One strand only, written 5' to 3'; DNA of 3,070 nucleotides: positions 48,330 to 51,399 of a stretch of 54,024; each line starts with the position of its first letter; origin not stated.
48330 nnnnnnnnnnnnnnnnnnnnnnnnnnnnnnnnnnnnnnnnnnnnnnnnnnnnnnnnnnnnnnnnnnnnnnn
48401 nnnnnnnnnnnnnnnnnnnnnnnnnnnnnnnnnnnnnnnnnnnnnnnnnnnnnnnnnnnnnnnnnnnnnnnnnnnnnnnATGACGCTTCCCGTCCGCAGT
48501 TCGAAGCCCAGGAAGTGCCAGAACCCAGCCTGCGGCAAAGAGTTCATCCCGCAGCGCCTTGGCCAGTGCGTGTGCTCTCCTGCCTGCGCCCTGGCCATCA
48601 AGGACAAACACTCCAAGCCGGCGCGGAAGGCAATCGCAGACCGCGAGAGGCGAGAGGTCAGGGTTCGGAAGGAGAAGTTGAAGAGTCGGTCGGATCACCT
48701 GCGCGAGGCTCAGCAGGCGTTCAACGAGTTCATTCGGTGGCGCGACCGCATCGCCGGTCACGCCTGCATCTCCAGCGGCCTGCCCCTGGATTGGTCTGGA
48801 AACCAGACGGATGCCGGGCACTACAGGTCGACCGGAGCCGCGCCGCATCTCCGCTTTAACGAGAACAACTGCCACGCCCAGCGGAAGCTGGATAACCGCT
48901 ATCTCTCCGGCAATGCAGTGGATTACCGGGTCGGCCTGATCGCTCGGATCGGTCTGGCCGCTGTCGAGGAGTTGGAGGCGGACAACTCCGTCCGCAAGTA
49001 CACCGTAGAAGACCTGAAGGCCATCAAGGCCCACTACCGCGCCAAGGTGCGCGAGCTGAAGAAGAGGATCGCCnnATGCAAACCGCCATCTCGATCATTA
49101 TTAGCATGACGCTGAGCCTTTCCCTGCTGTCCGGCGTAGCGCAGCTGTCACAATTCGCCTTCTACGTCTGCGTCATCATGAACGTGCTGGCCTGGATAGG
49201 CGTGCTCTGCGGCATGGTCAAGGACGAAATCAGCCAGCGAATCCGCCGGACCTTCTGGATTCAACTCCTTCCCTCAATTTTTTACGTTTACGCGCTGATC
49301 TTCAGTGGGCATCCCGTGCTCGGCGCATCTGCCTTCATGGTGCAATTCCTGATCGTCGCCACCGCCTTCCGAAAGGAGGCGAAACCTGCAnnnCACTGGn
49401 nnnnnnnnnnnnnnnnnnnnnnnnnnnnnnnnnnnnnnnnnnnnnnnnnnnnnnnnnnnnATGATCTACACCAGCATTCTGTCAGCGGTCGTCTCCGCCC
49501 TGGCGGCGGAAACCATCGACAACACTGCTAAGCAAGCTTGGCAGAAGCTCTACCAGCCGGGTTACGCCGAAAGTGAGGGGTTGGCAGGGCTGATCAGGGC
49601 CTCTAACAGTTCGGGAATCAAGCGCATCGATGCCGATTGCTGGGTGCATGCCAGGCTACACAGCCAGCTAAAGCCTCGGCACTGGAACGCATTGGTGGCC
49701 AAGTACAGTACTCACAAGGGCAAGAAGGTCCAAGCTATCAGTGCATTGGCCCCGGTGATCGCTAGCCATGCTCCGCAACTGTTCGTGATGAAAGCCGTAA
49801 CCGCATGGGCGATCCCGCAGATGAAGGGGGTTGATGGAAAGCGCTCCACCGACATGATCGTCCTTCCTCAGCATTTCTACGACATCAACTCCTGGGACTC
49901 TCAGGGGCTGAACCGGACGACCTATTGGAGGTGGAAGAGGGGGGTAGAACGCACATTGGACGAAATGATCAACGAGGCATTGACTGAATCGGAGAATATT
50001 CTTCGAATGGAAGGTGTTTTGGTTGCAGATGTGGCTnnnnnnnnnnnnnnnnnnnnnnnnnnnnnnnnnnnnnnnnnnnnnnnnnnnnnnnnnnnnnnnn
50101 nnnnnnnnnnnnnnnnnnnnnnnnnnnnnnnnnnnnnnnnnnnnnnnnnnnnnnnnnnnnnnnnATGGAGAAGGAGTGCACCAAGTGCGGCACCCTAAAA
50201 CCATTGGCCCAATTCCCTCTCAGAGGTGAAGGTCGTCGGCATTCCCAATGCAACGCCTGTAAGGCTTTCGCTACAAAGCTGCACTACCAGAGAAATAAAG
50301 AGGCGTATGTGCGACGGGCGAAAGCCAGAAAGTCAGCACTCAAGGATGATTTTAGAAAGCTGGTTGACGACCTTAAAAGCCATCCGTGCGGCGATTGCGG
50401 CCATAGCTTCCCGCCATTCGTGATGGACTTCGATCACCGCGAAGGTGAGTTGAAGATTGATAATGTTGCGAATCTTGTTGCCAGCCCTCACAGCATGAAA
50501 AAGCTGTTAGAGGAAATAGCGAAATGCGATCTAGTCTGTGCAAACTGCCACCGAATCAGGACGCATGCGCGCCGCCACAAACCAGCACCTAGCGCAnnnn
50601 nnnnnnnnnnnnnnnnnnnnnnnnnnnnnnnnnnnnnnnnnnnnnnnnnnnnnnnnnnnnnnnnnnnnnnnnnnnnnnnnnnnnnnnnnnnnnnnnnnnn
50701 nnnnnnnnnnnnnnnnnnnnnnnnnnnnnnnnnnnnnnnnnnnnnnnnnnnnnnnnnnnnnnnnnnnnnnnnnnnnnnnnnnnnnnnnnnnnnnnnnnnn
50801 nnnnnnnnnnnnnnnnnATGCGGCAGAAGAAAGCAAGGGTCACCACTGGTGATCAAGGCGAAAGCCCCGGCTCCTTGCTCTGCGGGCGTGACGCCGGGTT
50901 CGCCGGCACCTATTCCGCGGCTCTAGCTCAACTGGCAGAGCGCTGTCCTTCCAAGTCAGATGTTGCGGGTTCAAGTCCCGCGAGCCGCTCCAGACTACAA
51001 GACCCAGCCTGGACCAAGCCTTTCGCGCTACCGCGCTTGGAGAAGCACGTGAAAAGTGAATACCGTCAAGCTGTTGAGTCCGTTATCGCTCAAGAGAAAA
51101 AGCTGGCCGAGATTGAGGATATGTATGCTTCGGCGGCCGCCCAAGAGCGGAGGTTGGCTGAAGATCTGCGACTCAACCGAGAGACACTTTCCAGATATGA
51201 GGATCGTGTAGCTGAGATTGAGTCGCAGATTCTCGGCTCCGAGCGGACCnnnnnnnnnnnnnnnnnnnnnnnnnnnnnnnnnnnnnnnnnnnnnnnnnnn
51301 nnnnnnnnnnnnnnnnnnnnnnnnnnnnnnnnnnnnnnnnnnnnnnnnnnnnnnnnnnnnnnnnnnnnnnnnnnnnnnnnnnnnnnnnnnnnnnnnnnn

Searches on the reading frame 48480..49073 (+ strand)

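Call 113: search_protein_families(library=pfam, proteins=[window:48480-49073:+], max_evalue=0.1)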
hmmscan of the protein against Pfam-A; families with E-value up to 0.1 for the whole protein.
window:48480-49073:+ (198 aa): 1 family
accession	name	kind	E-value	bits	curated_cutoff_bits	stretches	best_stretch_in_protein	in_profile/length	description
PF05766.18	NinG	-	8.4e-55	186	25.4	1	8-195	4-192/193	Bacteriophage Lambda NinG protein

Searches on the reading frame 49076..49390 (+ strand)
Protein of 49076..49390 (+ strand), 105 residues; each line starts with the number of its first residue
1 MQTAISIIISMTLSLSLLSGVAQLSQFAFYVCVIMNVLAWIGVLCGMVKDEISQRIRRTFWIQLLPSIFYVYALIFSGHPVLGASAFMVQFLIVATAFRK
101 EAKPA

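Call 113: search_protein_families(library=pfam, proteins=[window:49076-49390:+], max_evalue=0.1)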
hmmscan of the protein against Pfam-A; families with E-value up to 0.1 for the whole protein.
window:49076-49390:+ (105 aa): 0 families

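Call 114: search_protein_families(library=phrogs, proteins=[window:49076-49390:+], max_evalue=0.001)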
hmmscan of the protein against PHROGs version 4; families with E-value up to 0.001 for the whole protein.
window:49076-49390:+ (105 aa): 1 family
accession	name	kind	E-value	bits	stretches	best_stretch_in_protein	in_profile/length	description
phrog_7514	-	unknown function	1.2e-54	184.4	1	1-105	2-106/111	-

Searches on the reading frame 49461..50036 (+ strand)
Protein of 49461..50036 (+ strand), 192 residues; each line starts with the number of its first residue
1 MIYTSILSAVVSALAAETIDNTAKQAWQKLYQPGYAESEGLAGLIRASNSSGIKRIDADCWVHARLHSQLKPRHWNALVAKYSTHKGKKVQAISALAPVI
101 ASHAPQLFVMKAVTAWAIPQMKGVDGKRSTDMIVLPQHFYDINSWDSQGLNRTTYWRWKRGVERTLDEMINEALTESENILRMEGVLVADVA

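Call 113: search_protein_families(library=pfam, proteins=[window:49461-50036:+], max_evalue=0.1)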
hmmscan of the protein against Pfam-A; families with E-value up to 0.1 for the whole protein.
window:49461-50036:+ (192 aa): 0 families

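Call 114: search_protein_families(library=phrogs, proteins=[window:49461-50036:+], max_evalue=0.001)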
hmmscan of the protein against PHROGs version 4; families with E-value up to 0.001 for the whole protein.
window:49461-50036:+ (192 aa): 1 family
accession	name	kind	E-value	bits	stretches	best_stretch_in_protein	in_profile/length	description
phrog_3412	-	unknown function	1e-89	300.3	1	1-192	1-188/188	-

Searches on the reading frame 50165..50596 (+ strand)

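Call 113: search_protein_families(library=pfam, proteins=[window:50165-50596:+], max_evalue=0.1)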
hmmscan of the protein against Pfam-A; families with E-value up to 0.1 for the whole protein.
window:50165-50596:+ (144 aa): 1 family
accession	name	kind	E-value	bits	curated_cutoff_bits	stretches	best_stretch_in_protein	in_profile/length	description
PF09044.15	Kp4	-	0.028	14.9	27.8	0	57-101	79-124/125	Kp4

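Call 114: search_protein_families(library=phrogs, proteins=[window:50165-50596:+], max_evalue=0.001)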
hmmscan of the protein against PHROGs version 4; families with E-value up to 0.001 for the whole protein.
window:50165-50596:+ (144 aa): 9 families
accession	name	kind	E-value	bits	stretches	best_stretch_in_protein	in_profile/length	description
phrog_2255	-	DNA, RNA and nucleotide metabolism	4.4e-38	131.9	1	1-142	52-178/211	HNH endonuclease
phrog_3106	-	DNA, RNA and nucleotide metabolism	6.1e-26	92.6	1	29-140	116-228/252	HNH endonuclease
phrog_1035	-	DNA, RNA and nucleotide metabolism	2.4e-07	31.9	1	2-83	63-170/271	endonuclease VII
phrog_2633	-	DNA, RNA and nucleotide metabolism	8.7e-07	30.2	1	2-96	13-107/142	endonuclease VII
phrog_2340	-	DNA, RNA and nucleotide metabolism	3.6e-06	28.2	1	2-60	8-70/171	endonuclease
phrog_4234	-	DNA, RNA and nucleotide metabolism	1.6e-05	25.7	1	71-139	28-89/130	HNH endonuclease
phrog_1985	-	DNA, RNA and nucleotide metabolism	2.7e-05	25.2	1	69-138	61-128/184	HNH endonuclease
phrog_5558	-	moron, auxiliary metabolic gene and host takeover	5e-05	24.6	1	2-57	65-122/130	Lar-like restriction alleviation protein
phrog_35854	-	DNA, RNA and nucleotide metabolism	0.00011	23.3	1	75-131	9-65/145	HNH endonuclease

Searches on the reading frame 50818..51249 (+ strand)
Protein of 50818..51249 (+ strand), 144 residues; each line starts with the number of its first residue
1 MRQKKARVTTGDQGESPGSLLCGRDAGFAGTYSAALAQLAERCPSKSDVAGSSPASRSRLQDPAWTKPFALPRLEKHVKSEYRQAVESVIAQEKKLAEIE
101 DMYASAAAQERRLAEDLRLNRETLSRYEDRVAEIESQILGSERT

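Call 113: search_protein_families(library=pfam, proteins=[window:50818-51249:+], max_evalue=0.1)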
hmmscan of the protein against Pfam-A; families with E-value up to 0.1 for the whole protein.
window:50818-51249:+ (144 aa): 2 families
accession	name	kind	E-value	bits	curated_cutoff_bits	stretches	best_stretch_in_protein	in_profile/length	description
PF09763.15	Sec3_CC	-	0.034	14.4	27.1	1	73-137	7-71/133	Exocyst complex component Sec3, coiled-coil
PF14992.11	TMCO5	-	0.042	13.6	32.2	1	73-129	109-165/280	TMCO5 family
